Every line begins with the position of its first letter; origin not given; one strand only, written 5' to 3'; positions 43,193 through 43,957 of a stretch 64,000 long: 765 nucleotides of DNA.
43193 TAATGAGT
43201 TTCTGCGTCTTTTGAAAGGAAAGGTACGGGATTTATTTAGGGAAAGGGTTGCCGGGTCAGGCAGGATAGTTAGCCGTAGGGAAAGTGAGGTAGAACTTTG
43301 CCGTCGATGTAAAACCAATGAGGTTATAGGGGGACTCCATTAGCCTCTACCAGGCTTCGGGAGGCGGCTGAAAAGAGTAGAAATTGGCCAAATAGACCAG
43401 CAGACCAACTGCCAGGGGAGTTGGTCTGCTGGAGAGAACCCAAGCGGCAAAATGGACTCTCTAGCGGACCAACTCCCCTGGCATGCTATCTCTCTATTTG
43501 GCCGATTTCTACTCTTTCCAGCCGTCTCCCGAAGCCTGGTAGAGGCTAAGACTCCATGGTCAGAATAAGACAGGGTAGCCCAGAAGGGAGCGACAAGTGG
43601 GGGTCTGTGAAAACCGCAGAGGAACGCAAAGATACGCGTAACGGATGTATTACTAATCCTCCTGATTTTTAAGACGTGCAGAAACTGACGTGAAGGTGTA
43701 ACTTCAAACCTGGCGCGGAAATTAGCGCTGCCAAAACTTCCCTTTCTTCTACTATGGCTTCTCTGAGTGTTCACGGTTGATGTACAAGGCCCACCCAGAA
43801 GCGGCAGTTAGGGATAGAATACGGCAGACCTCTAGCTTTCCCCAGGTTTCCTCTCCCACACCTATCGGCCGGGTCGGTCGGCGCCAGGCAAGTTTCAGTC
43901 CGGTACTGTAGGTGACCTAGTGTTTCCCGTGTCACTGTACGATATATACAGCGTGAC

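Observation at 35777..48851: Co-oriented phospholipid module: scramblase followed by a group-III (bee-venom-type) secreted PLA2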

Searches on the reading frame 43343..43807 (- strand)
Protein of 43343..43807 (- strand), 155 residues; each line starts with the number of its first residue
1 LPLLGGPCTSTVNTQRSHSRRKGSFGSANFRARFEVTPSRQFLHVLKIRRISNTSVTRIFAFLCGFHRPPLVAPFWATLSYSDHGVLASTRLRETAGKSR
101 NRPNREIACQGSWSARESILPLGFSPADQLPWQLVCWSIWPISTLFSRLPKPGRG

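Call 33: search_protein_families(library=pfam, proteins=[window:43343-43807:-], max_evalue=0.01)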
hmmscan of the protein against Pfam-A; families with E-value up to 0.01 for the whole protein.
window:43343-43807:- (155 aa): 0 families
